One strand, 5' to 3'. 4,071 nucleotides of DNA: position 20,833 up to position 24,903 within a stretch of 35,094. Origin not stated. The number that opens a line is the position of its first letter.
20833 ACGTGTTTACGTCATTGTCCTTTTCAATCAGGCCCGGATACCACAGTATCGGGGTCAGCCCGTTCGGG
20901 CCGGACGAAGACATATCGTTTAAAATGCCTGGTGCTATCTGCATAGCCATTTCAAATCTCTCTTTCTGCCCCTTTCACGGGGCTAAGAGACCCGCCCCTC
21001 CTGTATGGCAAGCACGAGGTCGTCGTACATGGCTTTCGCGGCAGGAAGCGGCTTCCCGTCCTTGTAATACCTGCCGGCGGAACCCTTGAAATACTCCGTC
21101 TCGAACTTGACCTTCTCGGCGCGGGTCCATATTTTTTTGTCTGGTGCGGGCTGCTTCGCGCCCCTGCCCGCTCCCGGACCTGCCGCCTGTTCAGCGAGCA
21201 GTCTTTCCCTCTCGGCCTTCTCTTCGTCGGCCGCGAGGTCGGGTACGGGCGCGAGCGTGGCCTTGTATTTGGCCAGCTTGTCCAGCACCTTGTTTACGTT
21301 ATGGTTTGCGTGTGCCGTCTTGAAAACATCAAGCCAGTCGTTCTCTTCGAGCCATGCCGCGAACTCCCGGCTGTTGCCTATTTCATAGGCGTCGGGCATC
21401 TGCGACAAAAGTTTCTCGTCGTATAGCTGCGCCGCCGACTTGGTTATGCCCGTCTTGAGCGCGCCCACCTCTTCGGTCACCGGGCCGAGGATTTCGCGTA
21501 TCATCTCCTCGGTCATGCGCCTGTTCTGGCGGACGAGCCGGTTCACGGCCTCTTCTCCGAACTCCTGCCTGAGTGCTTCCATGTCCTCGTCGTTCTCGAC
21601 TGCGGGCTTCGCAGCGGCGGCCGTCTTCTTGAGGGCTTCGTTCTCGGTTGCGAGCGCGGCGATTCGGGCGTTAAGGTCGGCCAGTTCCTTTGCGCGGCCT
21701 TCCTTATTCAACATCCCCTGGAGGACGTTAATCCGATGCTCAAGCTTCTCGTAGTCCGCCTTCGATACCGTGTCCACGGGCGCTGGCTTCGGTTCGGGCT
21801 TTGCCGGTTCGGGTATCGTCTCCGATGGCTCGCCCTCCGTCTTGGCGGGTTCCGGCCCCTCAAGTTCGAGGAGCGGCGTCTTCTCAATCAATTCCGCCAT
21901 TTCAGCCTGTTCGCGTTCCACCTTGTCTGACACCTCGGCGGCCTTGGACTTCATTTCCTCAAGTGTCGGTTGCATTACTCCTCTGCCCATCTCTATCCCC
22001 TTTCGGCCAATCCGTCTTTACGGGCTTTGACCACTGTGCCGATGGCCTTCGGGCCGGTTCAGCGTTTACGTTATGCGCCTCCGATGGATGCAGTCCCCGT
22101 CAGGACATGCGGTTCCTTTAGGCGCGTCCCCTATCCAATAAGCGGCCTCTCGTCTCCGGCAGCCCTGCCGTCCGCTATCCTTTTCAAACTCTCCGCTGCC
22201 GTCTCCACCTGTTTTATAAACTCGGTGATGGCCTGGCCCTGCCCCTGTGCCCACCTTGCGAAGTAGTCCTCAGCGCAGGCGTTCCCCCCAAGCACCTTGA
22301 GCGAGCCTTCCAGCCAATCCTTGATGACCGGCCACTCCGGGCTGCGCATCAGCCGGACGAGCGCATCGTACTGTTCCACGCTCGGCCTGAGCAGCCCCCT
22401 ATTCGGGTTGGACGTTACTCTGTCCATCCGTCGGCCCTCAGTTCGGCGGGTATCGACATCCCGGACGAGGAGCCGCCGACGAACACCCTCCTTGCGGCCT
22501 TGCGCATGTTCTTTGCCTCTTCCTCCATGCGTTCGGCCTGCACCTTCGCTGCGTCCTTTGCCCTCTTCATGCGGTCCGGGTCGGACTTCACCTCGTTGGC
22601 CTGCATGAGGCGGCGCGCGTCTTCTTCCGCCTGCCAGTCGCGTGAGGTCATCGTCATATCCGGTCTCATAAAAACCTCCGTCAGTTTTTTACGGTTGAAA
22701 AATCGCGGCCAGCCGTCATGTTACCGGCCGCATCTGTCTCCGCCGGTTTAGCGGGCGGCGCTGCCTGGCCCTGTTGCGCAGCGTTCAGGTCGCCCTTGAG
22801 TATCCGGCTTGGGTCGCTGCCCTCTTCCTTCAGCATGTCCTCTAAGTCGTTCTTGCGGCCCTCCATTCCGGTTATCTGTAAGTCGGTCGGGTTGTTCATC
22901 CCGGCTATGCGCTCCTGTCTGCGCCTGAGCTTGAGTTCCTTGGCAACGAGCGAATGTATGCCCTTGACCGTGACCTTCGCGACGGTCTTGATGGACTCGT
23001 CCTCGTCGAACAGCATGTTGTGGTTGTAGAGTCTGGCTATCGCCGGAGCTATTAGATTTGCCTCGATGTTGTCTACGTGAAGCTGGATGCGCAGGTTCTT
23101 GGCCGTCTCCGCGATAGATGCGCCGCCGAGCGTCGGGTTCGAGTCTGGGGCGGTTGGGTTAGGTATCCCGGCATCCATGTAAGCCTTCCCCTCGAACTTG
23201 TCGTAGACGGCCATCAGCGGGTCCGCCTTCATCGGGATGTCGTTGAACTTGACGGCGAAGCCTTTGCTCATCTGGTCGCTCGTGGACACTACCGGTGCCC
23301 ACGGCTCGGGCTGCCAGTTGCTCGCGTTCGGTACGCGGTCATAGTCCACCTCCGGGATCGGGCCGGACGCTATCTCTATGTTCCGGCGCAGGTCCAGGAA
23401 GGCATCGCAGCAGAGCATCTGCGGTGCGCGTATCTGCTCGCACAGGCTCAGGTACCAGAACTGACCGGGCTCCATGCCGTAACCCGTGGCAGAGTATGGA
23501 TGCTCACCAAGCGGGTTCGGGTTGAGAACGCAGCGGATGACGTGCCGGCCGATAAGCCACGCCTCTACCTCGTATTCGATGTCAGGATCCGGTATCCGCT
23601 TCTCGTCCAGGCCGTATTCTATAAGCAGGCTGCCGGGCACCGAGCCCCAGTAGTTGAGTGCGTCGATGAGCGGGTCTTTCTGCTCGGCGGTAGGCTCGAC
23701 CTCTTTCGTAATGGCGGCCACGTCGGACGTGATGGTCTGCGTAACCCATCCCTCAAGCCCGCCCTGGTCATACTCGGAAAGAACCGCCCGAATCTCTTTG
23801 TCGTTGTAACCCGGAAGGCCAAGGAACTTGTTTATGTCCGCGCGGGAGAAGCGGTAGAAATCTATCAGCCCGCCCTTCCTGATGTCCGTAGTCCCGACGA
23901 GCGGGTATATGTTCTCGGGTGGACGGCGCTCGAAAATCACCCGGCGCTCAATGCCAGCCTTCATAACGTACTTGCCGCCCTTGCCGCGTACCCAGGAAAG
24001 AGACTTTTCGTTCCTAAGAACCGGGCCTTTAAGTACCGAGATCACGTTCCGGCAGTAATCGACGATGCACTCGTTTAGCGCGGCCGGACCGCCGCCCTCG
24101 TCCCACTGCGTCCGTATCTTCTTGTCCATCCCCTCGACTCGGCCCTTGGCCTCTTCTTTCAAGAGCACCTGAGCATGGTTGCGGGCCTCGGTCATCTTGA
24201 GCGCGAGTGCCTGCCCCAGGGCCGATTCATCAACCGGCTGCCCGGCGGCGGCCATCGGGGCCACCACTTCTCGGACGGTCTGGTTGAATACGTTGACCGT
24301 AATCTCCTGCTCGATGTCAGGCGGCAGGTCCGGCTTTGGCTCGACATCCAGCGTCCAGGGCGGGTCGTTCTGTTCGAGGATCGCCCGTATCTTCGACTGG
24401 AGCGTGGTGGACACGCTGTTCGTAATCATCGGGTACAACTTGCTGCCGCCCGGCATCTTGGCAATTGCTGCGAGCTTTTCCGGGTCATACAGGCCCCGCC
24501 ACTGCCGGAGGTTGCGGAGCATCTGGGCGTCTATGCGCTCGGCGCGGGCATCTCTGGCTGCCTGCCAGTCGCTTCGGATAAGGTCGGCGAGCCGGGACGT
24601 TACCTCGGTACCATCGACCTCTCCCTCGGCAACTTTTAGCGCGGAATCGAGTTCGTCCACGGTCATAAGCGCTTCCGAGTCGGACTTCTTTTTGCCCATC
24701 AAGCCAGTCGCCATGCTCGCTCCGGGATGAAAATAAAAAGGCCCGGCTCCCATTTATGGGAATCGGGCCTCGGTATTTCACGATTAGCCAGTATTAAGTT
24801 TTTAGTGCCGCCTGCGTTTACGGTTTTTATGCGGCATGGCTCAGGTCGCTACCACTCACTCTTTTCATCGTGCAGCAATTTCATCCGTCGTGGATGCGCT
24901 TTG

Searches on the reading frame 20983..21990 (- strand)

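Call 12: search_protein_families(library=phrogs, proteins=[window:20983-21990:-], max_evalue=0.001)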
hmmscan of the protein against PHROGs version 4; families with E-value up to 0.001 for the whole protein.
window:20983-21990:- (335 aa): 1 family
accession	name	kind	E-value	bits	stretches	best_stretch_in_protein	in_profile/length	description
phrog_13678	-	unknown function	2.3e-12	48.2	1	10-334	10-298/300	-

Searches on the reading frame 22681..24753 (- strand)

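Call 8: search_protein_families(library=phrogs, proteins=[window:22681-24753:-], max_evalue=0.01)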
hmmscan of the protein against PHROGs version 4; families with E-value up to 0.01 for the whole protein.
window:22681-24753:- (690 aa): 1 family
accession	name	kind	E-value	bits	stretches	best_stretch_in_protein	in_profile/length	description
phrog_332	-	connector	1.5e-19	70.8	1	50-681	5-534/560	head-tail adaptor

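Call 9: search_protein_families(library=pfam, proteins=[window:22681-24753:-], max_evalue=0.01)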
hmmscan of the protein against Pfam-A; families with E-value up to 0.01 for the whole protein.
window:22681-24753:- (690 aa): 0 families
